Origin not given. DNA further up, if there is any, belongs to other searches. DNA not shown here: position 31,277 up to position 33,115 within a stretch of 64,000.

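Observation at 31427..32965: PKMT-like methyltransferase wedged between two giant surface proteins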

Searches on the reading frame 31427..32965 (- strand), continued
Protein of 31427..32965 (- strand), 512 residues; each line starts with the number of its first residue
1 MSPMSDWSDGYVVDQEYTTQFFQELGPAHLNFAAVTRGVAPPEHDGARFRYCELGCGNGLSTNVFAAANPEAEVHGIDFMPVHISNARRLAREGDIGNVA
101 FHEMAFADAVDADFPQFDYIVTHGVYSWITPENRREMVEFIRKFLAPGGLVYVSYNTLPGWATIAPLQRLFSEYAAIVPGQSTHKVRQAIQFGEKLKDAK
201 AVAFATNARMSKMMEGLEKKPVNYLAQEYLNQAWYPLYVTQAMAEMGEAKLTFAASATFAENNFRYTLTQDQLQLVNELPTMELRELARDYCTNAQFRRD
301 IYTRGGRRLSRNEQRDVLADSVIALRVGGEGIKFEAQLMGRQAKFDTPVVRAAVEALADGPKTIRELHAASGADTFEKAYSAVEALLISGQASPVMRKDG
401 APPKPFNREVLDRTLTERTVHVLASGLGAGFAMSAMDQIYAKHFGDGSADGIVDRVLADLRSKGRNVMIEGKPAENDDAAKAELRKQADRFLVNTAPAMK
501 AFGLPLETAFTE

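Call 64: find_encoding_contigs(protein=P0017, flank=10000, max_places=1)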
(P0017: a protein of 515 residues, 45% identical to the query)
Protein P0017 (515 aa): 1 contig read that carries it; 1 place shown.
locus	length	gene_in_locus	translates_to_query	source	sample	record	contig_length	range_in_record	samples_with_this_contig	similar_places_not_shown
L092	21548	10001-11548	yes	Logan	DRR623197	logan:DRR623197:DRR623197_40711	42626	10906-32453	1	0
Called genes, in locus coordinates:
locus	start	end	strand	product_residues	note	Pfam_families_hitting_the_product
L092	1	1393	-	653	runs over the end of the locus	PF07715:Plug, PF00593:TonB_dep_Rec_b-barrel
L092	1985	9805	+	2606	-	PF00353:HemolysinCabind (faint)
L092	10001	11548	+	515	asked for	PF13489:Methyltransf_23, PF08241:Methyltransf_11, PF08242:Methyltransf_12, PF13649:Methyltransf_25, PF13847:Methyltransf_31, PF10119:MethyTransf_Reg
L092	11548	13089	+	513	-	PF08242:Methyltransf_12, PF13649:Methyltransf_25, PF10119:MethyTransf_Reg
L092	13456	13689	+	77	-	PF04014:MazE_antitoxin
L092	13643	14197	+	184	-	PF02661:Fic (weak)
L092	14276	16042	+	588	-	PF00664:ABC_membrane, PF02463:SMC_N (weak), PF00005:ABC_tran, PF13304:AAA_21 (faint)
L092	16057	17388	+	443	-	PF25917:BSH_RND (weak), PF25973:BSH_CzcB (faint), PF25984:BSH_YknX (weak), PF25994:HH_AprE, PF26002:Beta-barrel_AprE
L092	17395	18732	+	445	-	PF02321:OEP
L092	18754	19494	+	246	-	PF00072:Response_reg, PF00196:GerE, PF08281:Sigma70_r4_2 (weak)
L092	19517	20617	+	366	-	PF01757:Acyl_transf_3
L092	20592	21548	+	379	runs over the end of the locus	PF01041:DegT_DnrJ_EryC1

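Call 65: find_encoding_contigs(protein=P0013, flank=10000, max_places=1)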
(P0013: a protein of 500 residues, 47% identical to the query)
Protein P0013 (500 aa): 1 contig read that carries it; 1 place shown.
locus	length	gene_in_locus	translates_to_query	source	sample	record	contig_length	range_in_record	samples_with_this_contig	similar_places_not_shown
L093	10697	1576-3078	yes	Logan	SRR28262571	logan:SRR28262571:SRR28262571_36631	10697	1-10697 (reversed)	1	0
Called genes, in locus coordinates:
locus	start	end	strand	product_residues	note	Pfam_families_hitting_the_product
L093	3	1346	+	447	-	?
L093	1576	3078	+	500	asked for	PF13489:Methyltransf_23, PF05175:MTS (weak), PF13847:Methyltransf_31, PF08241:Methyltransf_11, PF08242:Methyltransf_12, PF13649:Methyltransf_25, PF10119:MethyTransf_Reg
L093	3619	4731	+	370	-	PF03480:DctP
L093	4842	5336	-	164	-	PF04314:LpqE-like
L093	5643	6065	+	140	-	PF00334:NDK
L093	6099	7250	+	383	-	PF04577:Glyco_transf_61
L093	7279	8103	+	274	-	PF00326:Peptidase_S9 (weak), PF02230:Abhydrolase_2 (weak)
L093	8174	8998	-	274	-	PF02353:CMAS (weak), PF13489:Methyltransf_23, PF01209:Ubie_methyltran, PF13847:Methyltransf_31, PF08241:Methyltransf_11, PF08242:Methyltransf_12, PF13649:Methyltransf_25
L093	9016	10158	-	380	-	PF00155:Aminotran_1_2, PF00266:Aminotran_5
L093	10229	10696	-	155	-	?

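Call 66: find_encoding_contigs(protein=P0035, flank=10000, max_places=1)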
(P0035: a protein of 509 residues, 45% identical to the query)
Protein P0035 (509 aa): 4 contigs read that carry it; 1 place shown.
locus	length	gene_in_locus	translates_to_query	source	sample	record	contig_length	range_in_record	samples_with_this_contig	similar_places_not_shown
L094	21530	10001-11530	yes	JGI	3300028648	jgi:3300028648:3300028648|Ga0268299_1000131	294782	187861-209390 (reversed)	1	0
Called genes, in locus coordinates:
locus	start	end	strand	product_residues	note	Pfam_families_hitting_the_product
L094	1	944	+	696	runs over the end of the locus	PF05226:CHASE2, PF00211:Guanylate_cyc (weak)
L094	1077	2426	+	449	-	-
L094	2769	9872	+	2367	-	PF00353:HemolysinCabind (weak)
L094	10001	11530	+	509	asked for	PF13489:Methyltransf_23 (weak), PF02390:Methyltransf_4 (faint), PF08241:Methyltransf_11, PF08242:Methyltransf_12, PF13649:Methyltransf_25, PF13847:Methyltransf_31, PF10119:MethyTransf_Reg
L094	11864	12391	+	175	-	-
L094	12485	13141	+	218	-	-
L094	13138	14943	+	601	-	PF00664:ABC_membrane (weak), PF00005:ABC_tran, PF02463:SMC_N (faint)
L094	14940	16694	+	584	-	PF02463:SMC_N (faint), PF00664:ABC_membrane, PF00005:ABC_tran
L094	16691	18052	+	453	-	PF25919:BSH_CusB (faint), PF25973:BSH_CzcB (faint), PF25917:BSH_RND (weak), PF25994:HH_AprE, PF26002:Beta-barrel_AprE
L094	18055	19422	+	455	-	PF02321:OEP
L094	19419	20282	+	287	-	PF00160:Pro_isomerase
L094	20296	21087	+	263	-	PF01061:ABC2_membrane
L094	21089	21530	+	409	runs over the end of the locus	PF00005:ABC_tran, PF14524:Wzt_C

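Call 78: search_protein_families(library=pfam, alignment_id=A3, max_evalue=0.00001)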
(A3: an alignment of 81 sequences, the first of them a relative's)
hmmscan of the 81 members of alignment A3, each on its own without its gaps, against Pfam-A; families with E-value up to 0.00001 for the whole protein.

A. member 1, L006:8859-9644:- (262 aa): 7 families
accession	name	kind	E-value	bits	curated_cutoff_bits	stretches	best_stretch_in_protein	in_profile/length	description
PF00515.34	TPR_1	-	3.3e-15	55.6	27.8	0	145-177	1-33/34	Tetratricopeptide repeat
PF07719.23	TPR_2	-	8.2e-15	54.1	27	0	216-246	3-33/34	Tetratricopeptide repeat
PF13371.12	TPR_9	-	2.8e-11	43.7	35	0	145-181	29-65/73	Tetratricopeptide repeat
PF13424.12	TPR_12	-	4.2e-09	36.9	30.1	1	143-208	1-67/77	Tetratricopeptide repeat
PF13181.12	TPR_8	-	1.4e-08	34.6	25.7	0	180-209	2-31/34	Tetratricopeptide repeat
PF13432.12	TPR_16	-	8.2e-08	33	32.7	1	151-206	3-58/65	Tetratricopeptide repeat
PF13428.12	TPR_14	-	2.3e-06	28.2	23.5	0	216-254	3-41/44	Tetratricopeptide repeat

B. families by the number of members that match (of 81 scanned): 146 families (the first 25 are shown)
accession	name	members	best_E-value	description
PF00515.34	TPR_1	5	1.2e-43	Tetratricopeptide repeat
PF07719.23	TPR_2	5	1.5e-40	Tetratricopeptide repeat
PF13181.12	TPR_8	5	1.3e-36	Tetratricopeptide repeat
PF13428.12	TPR_14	5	2.6e-23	Tetratricopeptide repeat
PF13414.12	TPR_11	4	4e-42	TPR repeat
PF13432.12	TPR_16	4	1.4e-31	Tetratricopeptide repeat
PF01636.29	APH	3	1.4e-34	Phosphotransferase enzyme family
PF13431.12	TPR_17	3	1.2e-32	Tetratricopeptide repeat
PF14559.12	TPR_19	3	1.1e-29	Tetratricopeptide repeat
PF13424.12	TPR_12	3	3.6e-23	Tetratricopeptide repeat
PF13844.12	Glyco_transf_41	3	1.2e-20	Glycosyl transferase family 41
PF13371.12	TPR_9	3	2.8e-11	Tetratricopeptide repeat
PF08447.18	PAS_3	3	1.1e-08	PAS fold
PF00158.32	Sigma54_activat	2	2.5e-70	Sigma-54 interaction domain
PF03576.19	Peptidase_S58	2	8.1e-58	Peptidase family S58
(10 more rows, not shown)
